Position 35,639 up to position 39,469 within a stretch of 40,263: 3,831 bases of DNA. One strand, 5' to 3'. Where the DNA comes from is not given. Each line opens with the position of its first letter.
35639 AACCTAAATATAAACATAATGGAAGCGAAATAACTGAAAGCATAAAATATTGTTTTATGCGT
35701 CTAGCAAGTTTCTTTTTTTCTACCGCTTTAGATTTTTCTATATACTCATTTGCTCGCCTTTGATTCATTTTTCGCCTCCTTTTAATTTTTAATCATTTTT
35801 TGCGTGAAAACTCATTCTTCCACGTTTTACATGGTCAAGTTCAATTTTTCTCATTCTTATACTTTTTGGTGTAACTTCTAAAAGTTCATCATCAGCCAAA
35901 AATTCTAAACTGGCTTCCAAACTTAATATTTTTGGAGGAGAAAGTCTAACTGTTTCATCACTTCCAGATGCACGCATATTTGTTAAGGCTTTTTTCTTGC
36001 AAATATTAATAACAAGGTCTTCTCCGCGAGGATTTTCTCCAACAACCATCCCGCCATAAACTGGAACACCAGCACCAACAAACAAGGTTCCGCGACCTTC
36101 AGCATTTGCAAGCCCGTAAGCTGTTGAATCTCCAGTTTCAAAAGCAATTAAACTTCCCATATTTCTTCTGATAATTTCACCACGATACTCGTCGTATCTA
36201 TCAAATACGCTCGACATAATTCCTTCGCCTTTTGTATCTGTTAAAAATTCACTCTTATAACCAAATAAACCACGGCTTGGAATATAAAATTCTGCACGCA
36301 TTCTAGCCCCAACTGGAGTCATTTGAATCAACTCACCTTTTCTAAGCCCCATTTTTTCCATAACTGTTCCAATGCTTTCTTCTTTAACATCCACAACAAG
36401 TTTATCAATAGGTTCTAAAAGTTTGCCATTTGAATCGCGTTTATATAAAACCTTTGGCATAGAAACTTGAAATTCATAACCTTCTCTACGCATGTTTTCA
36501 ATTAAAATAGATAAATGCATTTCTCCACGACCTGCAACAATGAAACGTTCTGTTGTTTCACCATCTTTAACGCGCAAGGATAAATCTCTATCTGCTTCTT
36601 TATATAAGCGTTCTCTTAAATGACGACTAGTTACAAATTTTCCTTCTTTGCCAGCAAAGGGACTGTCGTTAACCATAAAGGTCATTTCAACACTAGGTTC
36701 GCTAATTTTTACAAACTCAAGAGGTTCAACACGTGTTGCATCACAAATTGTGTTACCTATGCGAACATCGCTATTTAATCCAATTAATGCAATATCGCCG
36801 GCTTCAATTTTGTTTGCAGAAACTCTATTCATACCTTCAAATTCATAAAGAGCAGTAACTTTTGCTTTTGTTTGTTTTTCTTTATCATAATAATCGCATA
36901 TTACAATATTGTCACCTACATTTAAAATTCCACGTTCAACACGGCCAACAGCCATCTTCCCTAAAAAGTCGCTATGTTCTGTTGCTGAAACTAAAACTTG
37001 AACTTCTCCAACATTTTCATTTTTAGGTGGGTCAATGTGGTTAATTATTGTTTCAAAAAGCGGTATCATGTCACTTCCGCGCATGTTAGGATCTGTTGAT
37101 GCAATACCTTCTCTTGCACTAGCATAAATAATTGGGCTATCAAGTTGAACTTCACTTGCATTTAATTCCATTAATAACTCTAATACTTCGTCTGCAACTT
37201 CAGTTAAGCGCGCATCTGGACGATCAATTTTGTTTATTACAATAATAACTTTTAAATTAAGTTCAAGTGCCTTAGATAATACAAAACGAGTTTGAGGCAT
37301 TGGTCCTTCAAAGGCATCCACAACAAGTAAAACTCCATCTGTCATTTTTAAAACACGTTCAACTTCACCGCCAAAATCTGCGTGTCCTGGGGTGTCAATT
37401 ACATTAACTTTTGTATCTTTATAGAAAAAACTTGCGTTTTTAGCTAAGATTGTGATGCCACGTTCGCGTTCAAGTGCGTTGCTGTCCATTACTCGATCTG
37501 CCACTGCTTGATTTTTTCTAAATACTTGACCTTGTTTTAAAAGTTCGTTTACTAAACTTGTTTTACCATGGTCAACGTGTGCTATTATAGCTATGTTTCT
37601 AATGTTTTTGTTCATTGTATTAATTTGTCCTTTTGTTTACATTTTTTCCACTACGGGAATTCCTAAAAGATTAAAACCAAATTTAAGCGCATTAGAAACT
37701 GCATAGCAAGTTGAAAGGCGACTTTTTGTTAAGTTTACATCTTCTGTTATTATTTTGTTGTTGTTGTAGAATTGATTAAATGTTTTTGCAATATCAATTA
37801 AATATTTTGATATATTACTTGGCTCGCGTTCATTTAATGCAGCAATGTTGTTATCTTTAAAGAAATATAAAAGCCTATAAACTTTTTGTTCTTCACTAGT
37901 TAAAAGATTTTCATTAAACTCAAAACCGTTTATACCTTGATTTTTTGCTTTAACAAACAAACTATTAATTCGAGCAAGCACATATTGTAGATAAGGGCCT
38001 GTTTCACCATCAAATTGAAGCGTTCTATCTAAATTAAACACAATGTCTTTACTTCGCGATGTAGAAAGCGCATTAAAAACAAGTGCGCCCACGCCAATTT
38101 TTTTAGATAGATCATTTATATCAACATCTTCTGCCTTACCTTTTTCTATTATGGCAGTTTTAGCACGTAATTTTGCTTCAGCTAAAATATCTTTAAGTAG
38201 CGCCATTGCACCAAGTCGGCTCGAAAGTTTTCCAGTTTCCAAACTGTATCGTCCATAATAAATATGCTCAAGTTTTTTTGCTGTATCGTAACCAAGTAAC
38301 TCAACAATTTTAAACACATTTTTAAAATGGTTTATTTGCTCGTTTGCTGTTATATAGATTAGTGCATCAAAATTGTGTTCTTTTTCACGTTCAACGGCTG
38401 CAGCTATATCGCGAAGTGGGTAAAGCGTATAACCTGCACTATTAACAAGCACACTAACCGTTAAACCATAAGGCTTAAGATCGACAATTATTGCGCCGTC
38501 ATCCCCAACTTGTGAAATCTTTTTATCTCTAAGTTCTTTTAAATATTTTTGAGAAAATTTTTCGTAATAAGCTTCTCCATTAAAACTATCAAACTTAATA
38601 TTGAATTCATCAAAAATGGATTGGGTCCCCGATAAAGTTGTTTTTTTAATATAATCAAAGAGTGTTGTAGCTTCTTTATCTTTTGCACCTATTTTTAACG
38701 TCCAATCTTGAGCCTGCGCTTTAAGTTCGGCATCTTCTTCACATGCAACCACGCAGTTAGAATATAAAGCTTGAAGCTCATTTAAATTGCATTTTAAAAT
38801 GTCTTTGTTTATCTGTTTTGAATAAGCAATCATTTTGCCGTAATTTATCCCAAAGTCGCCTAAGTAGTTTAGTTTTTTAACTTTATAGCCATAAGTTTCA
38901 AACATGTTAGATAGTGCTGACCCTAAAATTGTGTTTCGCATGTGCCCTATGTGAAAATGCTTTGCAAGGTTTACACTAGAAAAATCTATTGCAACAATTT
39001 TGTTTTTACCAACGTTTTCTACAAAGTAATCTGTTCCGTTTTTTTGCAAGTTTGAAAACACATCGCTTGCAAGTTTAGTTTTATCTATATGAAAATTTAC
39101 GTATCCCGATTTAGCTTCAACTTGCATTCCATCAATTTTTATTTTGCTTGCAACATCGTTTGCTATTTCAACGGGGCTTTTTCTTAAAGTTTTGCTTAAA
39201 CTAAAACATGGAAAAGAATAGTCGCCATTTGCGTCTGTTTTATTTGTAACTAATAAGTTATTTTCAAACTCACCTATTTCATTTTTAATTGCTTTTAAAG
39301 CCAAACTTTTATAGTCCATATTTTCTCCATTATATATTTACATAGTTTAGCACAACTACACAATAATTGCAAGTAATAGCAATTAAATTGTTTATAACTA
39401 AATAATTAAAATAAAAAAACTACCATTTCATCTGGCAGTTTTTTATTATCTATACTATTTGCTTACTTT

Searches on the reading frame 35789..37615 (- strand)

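Call 71: search_protein_families(library=pfam, proteins=[window:35789-37615:-], max_evalue=0.001)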
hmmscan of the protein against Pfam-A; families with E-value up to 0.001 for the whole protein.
window:35789-37615:- (608 aa): 8 families
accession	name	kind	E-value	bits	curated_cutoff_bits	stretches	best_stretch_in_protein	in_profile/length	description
PF00009.33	GTP_EFTU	-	6.4e-56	189.4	26.5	1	3-195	1-187/188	Elongation factor Tu GTP binding domain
PF21018.2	BipA_C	-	8.6e-44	148.2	23.8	1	487-594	2-109/110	TypA/BipA C-terminal domain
PF00679.30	EFG_C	-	2.1e-21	76.2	27.9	1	398-483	1-87/89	Elongation factor G C-terminus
PF03144.31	GTP_EFTU_D2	-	2e-10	41.4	30.3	1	219-291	1-73/73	Elongation factor Tu domain 2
PF14492.12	EFG_III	-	1.2e-07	32.1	27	1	331-383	19-72/75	Elongation Factor G, domain III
PF01926.29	MMR_HSR1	-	2.6e-07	31.2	21.9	1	8-129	2-113/113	50S ribosome-binding GTPase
PF22042.2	EF-G_D2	-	2.8e-06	27.8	27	1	207-292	4-83/84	Elongation factor G domain 2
PF02421.24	FeoB_N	-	1.9e-05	24.7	27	1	52-151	31-136/156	Ferrous iron transport protein B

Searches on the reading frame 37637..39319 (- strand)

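Call 71: search_protein_families(library=pfam, proteins=[window:37637-39319:-], max_evalue=0.001)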
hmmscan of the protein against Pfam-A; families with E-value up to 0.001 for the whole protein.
window:37637-39319:- (560 aa): 3 families
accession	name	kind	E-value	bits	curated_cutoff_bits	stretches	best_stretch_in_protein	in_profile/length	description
PF00750.26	tRNA-synt_1d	-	4.4e-65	220.4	23.3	1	100-429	13-348/349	tRNA synthetases class I (R), catalytic domain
PF05746.21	DALR_1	-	1e-25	90.5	22.3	1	444-560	1-117/117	DALR anticodon binding domain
PF03485.21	Arg_tRNA_synt_N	-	5e-11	43.5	21.5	1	11-78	7-85/85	Arginyl tRNA synthetase N terminal domain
